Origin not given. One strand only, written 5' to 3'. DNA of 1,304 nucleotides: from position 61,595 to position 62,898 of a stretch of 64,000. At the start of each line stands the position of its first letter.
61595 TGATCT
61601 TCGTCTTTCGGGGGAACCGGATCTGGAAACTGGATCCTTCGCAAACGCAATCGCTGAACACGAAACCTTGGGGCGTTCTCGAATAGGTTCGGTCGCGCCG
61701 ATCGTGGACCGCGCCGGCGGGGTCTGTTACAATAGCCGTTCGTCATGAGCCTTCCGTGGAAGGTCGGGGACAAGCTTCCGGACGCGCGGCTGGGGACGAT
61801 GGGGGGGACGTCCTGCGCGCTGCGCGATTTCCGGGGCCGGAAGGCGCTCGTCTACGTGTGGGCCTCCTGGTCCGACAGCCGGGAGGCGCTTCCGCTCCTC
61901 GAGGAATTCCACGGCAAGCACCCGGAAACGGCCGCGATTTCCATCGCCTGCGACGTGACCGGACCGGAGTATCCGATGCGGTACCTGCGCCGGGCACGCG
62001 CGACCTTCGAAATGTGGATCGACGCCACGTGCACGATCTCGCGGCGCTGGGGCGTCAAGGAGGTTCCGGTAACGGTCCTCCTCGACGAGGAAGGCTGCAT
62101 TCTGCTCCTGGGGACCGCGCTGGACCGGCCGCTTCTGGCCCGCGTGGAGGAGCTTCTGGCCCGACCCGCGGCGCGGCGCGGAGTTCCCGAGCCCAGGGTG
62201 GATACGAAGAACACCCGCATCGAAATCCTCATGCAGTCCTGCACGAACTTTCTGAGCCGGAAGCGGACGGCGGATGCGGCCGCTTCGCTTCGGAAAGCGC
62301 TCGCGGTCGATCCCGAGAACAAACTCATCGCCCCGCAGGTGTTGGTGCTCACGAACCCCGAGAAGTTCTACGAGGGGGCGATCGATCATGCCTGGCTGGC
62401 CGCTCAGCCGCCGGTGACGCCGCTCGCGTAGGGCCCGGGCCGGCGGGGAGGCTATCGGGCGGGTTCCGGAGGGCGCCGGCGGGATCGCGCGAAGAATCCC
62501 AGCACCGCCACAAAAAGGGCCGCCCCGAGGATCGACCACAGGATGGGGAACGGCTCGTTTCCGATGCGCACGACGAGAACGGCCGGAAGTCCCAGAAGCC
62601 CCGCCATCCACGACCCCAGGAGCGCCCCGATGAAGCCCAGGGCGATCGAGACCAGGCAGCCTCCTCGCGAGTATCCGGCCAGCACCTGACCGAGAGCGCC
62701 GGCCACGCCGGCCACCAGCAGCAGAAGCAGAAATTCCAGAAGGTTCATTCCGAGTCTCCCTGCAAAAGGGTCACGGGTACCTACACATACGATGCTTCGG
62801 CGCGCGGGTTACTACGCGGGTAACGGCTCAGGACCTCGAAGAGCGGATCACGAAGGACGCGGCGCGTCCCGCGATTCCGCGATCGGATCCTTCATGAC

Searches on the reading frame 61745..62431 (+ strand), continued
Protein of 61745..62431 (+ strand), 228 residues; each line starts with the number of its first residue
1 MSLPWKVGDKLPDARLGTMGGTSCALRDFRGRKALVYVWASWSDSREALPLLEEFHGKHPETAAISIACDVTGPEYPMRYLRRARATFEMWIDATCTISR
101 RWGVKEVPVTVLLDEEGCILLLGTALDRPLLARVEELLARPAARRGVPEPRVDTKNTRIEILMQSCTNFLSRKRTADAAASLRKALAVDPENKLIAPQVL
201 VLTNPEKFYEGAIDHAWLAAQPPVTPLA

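Call 56: find_encoding_contigs(protein=P0018, flank=4000, max_places=4)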
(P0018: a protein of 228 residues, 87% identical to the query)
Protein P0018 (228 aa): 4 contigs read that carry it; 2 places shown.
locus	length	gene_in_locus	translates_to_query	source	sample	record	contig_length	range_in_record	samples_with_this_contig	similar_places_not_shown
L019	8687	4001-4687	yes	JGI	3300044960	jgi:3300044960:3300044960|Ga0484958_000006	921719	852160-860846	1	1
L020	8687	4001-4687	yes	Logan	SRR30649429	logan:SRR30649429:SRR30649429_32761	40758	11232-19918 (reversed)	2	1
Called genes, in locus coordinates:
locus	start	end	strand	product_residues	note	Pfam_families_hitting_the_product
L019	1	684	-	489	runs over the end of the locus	PF00246:Peptidase_M14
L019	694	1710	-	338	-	-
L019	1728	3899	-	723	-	PF13567:DUF4131, PF03772:Competence, PF00753:Lactamase_B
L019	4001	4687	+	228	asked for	PF00578:AhpC-TSA, PF08534:Redoxin, PF13905:Thioredoxin_8 (faint)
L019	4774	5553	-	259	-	PF09949:APP1_cat (weak), PF24694:LNS2_PITM1-3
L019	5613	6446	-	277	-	PF00142:Fer4_NifH (weak), PF01656:CbiA, PF02374:ArsA_ATPase (weak), PF06564:CBP_BcsQ, PF09140:MipZ (weak), PF10609:ParA (weak), PF13614:AAA_31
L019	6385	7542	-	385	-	PF04734:Ceramidase_alk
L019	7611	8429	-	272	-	PF00072:Response_reg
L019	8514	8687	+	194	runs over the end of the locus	-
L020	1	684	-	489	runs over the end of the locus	PF00246:Peptidase_M14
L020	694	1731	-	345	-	-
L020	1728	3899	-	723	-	PF13567:DUF4131, PF03772:Competence, PF00753:Lactamase_B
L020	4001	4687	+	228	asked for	PF00578:AhpC-TSA, PF08534:Redoxin, PF13905:Thioredoxin_8 (faint)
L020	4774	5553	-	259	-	PF09949:APP1_cat (weak), PF24694:LNS2_PITM1-3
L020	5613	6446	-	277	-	PF00142:Fer4_NifH (weak), PF01656:CbiA, PF02374:ArsA_ATPase (weak), PF06564:CBP_BcsQ, PF09140:MipZ (weak), PF10609:ParA (weak), PF13614:AAA_31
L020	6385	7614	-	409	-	PF04734:Ceramidase_alk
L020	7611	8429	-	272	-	PF00072:Response_reg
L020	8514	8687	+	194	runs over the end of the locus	-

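Call 57: find_encoding_contigs(protein=P0024, flank=4000, max_places=4)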
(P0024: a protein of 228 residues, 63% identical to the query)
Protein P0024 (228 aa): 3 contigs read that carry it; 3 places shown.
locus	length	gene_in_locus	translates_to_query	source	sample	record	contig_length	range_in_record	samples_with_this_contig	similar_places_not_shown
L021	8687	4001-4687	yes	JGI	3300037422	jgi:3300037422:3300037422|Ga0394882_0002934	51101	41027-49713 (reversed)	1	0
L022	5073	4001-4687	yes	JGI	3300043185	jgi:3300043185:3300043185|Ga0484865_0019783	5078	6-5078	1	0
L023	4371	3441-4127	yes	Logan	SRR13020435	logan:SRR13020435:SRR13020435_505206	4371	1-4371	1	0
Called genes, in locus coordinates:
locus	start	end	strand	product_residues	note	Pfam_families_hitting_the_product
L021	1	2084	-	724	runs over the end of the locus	PF13567:DUF4131, PF03772:Competence, PF00753:Lactamase_B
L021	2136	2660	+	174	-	PF07638:Sigma70_ECF (weak), PF04542:Sigma70_r2, PF08281:Sigma70_r4_2, PF04545:Sigma70_r4 (weak)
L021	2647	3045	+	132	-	-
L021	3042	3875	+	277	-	-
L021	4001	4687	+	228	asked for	PF00578:AhpC-TSA, PF08534:Redoxin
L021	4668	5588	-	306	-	PF03741:TerC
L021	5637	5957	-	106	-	-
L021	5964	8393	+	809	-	PF01011:PQQ (faint), PF13360:PQQ_2, PF13570:Beta-prop_ACSF4 (weak), PF13360:PQQ_2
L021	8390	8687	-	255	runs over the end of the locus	PF12679:ABC2_membrane_2 (faint), PF12730:ABC2_membrane_4, PF10920:DUF2705 (weak), PF12698:ABC2_membrane_3 (weak), PF13346:ABC2_membrane_5 (weak)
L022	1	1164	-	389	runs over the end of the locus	?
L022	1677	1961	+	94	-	-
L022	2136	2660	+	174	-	PF07638:Sigma70_ECF (weak), PF04542:Sigma70_r2, PF08281:Sigma70_r4_2, PF04545:Sigma70_r4 (weak)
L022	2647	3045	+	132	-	-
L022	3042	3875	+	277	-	-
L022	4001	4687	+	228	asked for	PF00578:AhpC-TSA, PF08534:Redoxin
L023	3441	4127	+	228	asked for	PF00578:AhpC-TSA, PF08534:Redoxin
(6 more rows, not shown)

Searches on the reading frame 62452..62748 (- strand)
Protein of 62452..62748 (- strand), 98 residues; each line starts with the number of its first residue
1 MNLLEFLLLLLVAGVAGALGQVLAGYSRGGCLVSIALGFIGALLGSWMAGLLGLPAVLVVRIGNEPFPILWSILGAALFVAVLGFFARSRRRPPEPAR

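Call 43: search_protein_families(library=ncbifam, proteins=[window:62452-62748:-], max_evalue=1)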
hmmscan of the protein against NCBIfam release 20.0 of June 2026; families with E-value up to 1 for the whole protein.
window:62452-62748:- (98 aa): 2 families
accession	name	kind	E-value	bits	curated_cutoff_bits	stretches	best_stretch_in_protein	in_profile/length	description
NF007771.0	PRK10457.1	equivalog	0.0008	19.9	129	1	1-64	1-62/82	hypothetical protein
NF051874.1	PVV_CTERM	equivalog_domain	0.12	12.2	27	1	75-95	14-36/38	PVV-CTERM domain-containing choice-of-anchor G protein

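Call 44: search_protein_families(library=pfam, proteins=[window:62452-62748:-], max_evalue=1)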
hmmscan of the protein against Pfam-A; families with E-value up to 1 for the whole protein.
window:62452-62748:- (98 aa): 3 families
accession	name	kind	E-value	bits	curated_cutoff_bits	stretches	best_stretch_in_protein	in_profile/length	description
PF04226.18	Transgly_assoc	-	6.9e-05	23.4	25.3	1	35-88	1-49/49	Transglycosylase associated protein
PF13567.11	DUF4131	-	0.0066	16.6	31.6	1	45-96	6-57/165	Domain of unknown function (DUF4131)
PF14012.11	DUF4229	-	0.095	13.2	27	1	57-91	19-53/68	Protein of unknown function (DUF4229)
